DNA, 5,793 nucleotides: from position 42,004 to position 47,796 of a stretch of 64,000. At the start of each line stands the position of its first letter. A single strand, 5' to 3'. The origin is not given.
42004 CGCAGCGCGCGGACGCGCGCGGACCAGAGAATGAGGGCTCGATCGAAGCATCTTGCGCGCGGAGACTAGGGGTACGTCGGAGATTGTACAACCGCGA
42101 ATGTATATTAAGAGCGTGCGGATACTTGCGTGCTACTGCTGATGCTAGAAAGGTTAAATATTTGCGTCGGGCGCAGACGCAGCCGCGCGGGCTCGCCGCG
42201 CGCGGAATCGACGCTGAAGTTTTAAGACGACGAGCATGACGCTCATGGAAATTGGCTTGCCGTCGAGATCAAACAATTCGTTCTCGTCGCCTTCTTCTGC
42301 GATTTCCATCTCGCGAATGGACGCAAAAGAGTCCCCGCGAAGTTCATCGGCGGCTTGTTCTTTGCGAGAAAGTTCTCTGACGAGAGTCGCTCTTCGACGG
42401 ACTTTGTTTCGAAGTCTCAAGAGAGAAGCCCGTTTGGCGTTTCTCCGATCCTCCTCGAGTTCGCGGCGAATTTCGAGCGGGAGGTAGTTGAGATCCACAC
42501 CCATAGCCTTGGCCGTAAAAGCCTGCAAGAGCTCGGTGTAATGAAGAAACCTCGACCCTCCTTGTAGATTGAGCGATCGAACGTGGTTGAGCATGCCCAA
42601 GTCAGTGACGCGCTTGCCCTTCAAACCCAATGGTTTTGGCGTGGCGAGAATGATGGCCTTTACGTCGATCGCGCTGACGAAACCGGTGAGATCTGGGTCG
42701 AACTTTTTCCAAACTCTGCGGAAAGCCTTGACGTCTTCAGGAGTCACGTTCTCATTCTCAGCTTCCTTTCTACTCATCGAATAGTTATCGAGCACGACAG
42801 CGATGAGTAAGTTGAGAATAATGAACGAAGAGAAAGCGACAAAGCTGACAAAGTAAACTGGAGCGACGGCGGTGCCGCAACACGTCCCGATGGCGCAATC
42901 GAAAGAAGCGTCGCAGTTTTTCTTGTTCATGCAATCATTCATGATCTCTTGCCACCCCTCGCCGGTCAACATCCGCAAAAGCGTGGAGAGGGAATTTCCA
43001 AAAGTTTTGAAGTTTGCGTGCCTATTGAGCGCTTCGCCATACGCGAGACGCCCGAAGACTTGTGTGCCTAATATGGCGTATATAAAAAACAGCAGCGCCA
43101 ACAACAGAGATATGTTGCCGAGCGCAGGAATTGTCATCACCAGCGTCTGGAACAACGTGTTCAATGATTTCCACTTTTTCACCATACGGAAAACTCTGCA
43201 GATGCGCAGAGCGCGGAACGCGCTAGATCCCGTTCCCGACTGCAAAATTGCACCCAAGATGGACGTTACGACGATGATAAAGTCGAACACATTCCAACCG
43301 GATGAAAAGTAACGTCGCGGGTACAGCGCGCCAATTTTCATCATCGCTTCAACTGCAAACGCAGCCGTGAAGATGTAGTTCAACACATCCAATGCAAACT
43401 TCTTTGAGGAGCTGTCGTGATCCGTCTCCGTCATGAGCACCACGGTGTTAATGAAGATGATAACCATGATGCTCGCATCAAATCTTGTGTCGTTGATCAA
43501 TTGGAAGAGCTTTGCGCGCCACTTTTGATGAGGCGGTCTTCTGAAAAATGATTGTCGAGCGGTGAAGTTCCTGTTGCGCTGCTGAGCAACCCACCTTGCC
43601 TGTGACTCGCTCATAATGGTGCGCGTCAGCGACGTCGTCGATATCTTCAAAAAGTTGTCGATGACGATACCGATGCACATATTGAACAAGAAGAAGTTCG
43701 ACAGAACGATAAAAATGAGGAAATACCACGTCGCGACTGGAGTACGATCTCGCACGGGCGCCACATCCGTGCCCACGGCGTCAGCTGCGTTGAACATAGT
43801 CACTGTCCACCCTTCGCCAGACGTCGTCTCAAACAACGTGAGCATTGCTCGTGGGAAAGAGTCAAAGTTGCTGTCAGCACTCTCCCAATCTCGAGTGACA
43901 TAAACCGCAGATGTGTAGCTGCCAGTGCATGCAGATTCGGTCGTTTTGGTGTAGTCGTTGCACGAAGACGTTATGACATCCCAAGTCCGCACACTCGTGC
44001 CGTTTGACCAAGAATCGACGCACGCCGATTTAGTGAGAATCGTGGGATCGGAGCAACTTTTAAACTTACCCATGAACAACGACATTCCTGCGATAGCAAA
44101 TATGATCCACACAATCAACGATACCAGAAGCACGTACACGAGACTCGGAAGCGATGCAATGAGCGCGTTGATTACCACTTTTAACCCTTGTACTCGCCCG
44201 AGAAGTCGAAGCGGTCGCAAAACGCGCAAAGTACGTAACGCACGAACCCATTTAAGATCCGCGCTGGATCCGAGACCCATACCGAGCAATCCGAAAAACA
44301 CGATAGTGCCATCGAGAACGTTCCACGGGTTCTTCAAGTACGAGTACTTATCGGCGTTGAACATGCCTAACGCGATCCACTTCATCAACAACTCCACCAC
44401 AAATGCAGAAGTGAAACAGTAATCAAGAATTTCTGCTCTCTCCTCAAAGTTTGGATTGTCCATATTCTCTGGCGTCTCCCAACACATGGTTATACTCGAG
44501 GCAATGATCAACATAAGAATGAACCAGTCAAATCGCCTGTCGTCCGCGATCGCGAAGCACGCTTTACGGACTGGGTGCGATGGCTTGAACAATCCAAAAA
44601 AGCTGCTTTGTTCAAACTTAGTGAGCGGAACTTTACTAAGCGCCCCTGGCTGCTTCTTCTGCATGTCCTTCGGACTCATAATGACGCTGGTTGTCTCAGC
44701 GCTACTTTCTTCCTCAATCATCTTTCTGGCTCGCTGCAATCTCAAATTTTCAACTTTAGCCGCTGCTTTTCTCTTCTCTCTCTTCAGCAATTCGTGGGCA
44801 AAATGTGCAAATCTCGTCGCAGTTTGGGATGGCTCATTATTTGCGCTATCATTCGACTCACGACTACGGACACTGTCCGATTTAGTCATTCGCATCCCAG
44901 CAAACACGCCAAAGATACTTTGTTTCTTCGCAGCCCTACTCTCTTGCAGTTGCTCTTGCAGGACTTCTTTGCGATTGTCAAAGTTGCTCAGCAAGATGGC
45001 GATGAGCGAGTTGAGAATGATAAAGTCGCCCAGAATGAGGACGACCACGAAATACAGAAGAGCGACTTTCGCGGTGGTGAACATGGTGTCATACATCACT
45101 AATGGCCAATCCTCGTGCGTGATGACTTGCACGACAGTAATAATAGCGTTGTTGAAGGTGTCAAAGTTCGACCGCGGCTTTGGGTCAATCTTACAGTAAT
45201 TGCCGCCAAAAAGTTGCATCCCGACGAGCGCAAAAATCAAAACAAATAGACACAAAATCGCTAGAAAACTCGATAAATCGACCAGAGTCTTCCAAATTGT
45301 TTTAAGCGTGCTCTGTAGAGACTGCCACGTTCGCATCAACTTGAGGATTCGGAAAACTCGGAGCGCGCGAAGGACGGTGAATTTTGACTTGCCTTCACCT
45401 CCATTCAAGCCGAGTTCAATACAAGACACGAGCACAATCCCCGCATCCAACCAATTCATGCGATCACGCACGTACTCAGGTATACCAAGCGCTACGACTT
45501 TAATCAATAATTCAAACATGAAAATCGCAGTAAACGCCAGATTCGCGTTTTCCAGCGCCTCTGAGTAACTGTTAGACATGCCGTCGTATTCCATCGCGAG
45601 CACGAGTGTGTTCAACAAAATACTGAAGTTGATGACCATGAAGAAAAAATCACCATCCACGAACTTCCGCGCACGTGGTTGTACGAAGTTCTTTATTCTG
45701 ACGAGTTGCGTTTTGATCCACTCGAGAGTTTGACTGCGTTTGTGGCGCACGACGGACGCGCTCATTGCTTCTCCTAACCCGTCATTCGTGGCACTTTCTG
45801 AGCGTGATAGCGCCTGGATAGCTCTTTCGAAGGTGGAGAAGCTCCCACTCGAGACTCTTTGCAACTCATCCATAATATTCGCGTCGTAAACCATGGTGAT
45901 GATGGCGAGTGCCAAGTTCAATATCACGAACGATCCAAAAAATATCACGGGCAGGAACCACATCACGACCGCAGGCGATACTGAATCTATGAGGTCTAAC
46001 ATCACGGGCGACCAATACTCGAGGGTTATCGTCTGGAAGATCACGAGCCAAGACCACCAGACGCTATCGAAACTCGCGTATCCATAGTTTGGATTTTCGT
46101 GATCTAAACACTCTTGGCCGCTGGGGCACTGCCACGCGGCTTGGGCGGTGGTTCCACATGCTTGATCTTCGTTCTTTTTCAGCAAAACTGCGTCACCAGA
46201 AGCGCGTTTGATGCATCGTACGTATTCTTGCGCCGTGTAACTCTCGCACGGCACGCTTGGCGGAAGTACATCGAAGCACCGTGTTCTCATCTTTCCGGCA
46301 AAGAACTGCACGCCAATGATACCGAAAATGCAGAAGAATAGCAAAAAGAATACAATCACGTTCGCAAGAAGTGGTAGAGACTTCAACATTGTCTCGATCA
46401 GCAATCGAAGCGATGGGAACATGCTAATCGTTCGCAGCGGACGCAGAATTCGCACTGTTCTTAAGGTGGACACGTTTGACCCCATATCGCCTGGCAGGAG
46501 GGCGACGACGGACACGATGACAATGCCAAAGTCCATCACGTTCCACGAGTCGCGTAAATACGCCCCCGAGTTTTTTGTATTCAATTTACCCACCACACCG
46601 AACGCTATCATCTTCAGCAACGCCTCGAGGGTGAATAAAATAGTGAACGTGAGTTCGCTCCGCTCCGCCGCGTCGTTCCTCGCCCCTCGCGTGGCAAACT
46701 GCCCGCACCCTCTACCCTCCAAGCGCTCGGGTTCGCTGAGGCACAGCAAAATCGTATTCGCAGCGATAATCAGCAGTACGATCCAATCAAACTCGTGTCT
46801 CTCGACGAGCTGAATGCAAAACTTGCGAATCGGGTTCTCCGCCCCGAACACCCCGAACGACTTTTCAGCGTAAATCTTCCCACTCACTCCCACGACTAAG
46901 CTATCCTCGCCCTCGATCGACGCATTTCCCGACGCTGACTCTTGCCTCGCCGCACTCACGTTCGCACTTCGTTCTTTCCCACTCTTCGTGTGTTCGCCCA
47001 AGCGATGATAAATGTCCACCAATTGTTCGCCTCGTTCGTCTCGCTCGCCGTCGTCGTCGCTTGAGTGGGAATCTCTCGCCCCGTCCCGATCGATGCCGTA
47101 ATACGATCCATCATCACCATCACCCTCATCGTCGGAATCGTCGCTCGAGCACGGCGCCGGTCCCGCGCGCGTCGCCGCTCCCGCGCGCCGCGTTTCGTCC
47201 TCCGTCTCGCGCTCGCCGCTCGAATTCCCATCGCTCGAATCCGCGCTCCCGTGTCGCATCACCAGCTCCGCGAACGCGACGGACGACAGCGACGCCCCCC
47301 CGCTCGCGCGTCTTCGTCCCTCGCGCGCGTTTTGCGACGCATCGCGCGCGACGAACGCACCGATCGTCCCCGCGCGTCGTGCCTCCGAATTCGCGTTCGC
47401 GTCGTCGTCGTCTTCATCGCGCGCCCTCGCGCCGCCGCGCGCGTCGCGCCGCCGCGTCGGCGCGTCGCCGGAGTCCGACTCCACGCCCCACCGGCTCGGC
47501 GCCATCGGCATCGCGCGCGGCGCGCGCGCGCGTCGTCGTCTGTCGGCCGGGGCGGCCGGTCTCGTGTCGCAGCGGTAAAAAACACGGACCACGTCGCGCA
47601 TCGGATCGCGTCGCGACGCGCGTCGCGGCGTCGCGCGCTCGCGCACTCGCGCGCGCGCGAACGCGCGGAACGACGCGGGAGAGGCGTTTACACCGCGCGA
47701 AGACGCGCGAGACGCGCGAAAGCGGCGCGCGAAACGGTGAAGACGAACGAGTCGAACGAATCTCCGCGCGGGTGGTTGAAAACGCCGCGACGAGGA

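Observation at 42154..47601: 1830-aa four-domain voltage-gated cation channel with EEEE pore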

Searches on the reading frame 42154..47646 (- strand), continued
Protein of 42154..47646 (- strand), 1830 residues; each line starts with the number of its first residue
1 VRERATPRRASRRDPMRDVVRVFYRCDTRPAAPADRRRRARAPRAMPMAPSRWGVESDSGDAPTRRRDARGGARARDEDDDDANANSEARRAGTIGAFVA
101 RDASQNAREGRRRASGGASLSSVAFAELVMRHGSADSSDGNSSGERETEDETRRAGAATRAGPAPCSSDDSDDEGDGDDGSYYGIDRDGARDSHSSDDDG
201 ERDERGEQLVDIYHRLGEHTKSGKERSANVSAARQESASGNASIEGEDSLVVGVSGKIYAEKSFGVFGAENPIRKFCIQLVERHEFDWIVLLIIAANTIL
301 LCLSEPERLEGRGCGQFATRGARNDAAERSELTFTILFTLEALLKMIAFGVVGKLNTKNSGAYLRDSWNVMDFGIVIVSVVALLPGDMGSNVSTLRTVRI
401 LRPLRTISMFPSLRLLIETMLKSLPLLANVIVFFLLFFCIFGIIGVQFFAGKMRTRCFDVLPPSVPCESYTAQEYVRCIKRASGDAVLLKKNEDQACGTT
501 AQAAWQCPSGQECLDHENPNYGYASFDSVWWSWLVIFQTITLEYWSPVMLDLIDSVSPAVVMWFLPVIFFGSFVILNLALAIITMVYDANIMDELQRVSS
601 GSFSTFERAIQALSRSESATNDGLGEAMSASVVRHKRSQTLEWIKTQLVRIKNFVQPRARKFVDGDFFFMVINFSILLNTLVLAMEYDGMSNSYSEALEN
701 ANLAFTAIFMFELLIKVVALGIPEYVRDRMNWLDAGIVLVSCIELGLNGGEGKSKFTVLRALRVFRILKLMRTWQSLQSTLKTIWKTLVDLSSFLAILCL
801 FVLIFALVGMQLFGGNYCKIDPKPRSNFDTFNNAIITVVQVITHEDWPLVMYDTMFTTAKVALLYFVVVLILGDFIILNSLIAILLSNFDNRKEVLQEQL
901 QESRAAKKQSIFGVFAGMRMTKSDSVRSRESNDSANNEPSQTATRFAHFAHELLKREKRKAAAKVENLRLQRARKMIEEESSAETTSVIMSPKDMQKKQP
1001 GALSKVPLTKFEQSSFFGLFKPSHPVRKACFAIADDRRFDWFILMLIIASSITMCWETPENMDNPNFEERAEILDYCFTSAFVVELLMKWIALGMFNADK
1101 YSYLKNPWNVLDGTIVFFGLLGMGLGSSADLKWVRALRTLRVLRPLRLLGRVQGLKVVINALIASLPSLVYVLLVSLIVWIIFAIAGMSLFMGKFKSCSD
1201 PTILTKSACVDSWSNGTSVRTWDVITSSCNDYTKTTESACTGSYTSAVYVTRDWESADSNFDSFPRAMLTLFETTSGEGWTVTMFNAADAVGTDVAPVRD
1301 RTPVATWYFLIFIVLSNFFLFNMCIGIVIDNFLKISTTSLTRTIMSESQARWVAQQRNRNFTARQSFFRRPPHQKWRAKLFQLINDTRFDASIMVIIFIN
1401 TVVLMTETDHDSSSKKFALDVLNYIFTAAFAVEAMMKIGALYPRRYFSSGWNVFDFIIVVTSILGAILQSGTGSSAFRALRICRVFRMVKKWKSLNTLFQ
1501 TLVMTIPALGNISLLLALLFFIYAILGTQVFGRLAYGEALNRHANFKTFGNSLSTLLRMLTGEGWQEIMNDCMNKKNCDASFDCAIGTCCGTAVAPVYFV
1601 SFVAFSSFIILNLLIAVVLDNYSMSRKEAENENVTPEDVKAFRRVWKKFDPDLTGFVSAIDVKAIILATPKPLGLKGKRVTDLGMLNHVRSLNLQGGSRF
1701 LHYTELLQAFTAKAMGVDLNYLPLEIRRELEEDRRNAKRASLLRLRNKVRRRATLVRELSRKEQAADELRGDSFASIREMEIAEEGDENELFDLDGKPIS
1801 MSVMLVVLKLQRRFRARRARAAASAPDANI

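Call 38: search_solved_structures(query=A1, max_evalue=1e-30, show_alignments=0)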
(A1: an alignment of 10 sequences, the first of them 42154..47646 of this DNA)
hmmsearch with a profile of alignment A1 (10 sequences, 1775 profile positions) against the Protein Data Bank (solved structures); distinct sequences matched with E-value up to 1e-30: 63 (the best 60 are shown).
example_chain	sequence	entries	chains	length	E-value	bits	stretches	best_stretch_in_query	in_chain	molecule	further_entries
9ayg_A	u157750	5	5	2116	5.8e-237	792.6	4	456-849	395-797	Voltage-dependent T-type calcium channel subunit alpha-1H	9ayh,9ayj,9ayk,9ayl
8we6_A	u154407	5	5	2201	3.6e-236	790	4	432-1153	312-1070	Voltage-dependent L-type calcium channel subunit alpha-1C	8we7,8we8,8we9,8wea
8hlp_A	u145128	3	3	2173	5.4e-233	779.5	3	433-1153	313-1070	Voltage-dependent L-type calcium channel subunit alpha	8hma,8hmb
8fd7_K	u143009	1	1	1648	7.3e-233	779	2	432-1619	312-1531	Voltage-dependent L-type calcium channel subunit alpha-1C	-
8fhs_A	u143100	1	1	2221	3e-232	777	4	432-1034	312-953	Voltage-dependent L-type calcium channel subunit alpha-1C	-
8eoi_K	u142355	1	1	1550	2.6e-231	773.9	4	433-1034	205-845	Voltage-dependent L-type calcium channel subunit alpha-1C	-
9iti_A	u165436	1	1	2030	1.2e-230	771.7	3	968-1703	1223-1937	Sodium channel protein type 9 subunit alpha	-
8eog_K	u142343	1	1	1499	7.7e-230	769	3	431-1153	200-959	Isoform 20 of Voltage-dependent L-type calcium channel subunit alpha-1C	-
7w7f_D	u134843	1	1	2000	8.5e-230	768.9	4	1195-1703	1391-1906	Sodium channel protein type 3 subunit alpha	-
7w77_D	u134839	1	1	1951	9.1e-230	768.8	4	1195-1703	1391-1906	Sodium channel protein type 3 subunit alpha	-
6jpa_A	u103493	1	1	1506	2.3e-229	767.4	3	201-856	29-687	Voltage-dependent L-type calcium channel subunit alpha-1S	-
7xm9_A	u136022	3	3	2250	3.6e-229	766.8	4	1194-1703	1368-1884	Isoform 3 of Sodium channel protein type 9 subunit alpha,Green fluorescent protein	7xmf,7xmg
21tp_A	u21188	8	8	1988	3.8e-229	766.7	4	1194-1703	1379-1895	Sodium channel protein type 9 subunit alpha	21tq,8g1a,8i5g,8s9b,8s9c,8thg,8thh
8i5b_A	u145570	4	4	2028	4.4e-229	766.5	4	1194-1703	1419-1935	Sodium channel protein type 9 subunit alpha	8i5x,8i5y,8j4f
7w9k_A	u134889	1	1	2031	4.5e-229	766.5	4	1194-1703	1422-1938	Sodium channel protein type 9 subunit alpha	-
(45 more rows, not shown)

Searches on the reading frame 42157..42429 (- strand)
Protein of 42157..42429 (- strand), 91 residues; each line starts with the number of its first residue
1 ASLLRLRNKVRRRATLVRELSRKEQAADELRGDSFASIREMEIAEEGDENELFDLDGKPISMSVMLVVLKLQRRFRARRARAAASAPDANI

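Call 41: search_solved_structures(query=window:42157-42429:-, max_evalue=10, show_alignments=4)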
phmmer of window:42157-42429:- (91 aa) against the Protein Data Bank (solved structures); distinct sequences matched with E-value up to 10: 0.
